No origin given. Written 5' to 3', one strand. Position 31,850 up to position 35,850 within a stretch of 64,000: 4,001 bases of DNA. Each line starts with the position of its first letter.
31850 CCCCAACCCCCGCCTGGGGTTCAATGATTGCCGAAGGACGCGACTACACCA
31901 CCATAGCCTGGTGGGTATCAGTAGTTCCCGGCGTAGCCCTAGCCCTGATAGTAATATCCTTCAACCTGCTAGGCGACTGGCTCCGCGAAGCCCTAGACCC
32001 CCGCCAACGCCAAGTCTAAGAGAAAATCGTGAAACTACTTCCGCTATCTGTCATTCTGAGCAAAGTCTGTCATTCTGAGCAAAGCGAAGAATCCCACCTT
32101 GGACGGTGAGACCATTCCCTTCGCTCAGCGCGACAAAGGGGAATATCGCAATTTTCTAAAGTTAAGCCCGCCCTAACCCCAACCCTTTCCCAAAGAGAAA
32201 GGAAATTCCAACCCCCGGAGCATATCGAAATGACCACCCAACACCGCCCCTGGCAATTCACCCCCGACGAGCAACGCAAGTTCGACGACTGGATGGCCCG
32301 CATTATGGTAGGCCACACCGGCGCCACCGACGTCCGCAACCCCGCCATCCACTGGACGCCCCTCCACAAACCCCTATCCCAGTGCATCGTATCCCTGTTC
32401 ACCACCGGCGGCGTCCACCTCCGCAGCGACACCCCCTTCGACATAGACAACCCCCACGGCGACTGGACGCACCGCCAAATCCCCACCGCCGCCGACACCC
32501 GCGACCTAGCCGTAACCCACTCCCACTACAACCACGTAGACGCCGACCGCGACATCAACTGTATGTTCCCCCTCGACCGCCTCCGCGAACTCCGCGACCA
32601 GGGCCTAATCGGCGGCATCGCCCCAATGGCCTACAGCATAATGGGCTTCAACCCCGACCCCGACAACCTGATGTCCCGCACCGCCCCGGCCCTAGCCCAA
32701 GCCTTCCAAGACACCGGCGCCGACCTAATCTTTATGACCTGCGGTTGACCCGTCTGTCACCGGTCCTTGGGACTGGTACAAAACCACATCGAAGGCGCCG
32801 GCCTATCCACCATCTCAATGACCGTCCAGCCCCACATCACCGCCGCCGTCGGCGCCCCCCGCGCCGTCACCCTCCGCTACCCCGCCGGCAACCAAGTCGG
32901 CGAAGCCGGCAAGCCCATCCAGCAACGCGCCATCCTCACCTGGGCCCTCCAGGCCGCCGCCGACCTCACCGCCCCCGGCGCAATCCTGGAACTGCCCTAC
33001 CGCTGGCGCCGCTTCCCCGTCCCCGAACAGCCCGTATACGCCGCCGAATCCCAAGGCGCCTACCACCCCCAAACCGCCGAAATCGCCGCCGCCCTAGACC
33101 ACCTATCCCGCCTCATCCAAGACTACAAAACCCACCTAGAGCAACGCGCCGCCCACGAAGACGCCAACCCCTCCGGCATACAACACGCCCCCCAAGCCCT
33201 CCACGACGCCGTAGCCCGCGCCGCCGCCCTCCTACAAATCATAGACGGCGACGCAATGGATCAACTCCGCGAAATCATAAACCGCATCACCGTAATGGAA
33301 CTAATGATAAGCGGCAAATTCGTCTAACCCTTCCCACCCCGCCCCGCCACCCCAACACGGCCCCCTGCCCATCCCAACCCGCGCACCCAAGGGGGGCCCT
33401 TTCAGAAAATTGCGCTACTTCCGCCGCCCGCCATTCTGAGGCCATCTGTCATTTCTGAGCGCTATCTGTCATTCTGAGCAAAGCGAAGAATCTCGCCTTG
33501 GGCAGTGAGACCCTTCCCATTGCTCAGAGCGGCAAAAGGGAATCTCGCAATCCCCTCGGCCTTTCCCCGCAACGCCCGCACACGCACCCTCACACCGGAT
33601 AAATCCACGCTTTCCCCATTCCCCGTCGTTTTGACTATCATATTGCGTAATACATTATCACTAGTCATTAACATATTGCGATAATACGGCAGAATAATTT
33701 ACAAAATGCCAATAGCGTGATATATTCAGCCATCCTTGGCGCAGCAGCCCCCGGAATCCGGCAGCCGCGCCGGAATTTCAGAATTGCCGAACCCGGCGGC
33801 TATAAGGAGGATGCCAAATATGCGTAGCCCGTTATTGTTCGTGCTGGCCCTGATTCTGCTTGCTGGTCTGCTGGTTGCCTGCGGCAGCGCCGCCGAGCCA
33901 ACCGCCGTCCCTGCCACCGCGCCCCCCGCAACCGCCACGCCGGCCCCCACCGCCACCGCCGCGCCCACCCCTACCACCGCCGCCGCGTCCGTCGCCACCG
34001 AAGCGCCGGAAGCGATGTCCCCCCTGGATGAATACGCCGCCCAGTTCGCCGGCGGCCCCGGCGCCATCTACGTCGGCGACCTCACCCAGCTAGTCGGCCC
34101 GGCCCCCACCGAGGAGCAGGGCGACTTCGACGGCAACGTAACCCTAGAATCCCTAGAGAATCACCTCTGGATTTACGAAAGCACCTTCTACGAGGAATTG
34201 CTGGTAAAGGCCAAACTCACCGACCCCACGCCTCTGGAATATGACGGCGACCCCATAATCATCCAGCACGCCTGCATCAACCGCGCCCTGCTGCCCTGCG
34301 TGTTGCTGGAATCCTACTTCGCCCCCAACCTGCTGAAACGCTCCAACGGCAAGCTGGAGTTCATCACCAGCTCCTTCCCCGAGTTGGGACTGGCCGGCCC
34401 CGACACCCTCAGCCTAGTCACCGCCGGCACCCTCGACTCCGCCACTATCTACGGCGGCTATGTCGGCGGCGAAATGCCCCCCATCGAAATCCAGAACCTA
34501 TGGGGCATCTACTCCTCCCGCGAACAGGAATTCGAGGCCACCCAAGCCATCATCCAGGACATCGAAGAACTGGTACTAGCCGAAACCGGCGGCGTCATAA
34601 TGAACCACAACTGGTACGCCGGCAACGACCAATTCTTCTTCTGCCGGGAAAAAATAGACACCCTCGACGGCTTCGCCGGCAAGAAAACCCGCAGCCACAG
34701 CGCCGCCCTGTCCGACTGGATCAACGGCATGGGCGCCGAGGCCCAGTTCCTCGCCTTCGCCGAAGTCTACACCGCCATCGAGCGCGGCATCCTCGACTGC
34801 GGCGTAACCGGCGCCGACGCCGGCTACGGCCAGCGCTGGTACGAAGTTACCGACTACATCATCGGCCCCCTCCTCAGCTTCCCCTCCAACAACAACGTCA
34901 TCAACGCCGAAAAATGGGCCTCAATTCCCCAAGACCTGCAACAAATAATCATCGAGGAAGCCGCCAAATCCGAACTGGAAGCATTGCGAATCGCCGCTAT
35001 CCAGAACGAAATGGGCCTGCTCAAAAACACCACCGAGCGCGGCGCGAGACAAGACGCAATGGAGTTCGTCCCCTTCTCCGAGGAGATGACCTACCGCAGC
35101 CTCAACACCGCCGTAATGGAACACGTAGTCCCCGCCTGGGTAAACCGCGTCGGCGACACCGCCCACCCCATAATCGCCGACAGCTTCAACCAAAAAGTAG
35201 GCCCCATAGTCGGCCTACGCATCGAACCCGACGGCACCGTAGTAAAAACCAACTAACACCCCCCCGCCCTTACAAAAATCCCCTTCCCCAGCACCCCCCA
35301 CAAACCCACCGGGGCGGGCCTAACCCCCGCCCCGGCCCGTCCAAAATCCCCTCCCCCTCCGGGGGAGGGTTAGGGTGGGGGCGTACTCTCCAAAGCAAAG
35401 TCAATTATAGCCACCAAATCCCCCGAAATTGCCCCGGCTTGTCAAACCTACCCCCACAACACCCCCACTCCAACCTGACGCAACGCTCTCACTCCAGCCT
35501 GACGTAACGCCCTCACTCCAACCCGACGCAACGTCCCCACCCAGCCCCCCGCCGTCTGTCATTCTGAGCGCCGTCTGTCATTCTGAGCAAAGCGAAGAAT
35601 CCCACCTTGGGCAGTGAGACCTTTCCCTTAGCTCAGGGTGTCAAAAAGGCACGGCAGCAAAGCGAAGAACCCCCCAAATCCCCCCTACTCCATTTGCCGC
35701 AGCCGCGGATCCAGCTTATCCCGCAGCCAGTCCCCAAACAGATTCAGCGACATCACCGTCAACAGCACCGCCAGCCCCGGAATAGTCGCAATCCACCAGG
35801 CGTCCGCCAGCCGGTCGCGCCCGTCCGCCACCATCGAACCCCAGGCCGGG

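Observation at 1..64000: Base composition and codon usage are mirrored between the two strands, independent of gene direction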

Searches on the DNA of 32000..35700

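Call 89: search_rna_families(source=window, start=32000, end=35700, threshold=evalue, max_evalue=1)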
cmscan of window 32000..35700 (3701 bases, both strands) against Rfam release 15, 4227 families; matches with E-value up to 1: 1.
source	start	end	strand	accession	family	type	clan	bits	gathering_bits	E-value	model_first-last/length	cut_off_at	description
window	33462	33514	-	RF01938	mir-1251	Gene; miRNA;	-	20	81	0.52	1-66/66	no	mir-1251 microRNA precursor family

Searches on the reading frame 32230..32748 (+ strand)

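Call 19: search_protein_families(library=pfam, proteins=[window:32230-32748:+])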
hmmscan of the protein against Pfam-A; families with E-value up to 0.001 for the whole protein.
window:32230-32748:+ (172 aa): 1 family
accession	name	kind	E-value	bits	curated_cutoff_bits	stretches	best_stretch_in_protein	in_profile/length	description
PF07355.17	GRDB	-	2.2e-08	34.2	22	1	41-170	215-345/347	Glycine/sarcosine/betaine reductase selenoprotein B (GRDB)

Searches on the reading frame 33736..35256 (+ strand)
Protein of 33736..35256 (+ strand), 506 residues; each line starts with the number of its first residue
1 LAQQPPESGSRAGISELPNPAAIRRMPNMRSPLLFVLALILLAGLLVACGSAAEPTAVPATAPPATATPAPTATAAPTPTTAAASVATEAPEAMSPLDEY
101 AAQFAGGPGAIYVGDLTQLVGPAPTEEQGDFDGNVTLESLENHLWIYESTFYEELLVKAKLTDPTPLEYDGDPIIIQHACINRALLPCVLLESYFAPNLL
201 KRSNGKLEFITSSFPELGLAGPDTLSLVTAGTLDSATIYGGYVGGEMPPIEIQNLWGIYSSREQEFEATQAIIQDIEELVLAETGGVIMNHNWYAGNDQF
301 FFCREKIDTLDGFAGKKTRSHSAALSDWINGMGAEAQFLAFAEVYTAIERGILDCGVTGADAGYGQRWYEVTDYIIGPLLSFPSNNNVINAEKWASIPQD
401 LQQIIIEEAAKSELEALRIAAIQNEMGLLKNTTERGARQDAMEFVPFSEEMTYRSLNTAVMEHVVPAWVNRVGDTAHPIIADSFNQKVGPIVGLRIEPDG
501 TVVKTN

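Call 19: search_protein_families(library=pfam, proteins=[window:33736-35256:+])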
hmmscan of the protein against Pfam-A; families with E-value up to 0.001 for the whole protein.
window:33736-35256:+ (506 aa): 2 families
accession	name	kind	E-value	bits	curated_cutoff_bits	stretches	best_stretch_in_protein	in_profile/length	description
PF03480.18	DctP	-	3.6e-22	79.5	23.4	1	194-439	17-260/286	Bacterial extracellular solute-binding protein, family 7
PF21827.1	New_glue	-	0.00037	20.6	31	1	29-88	1-59/94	New glue protein family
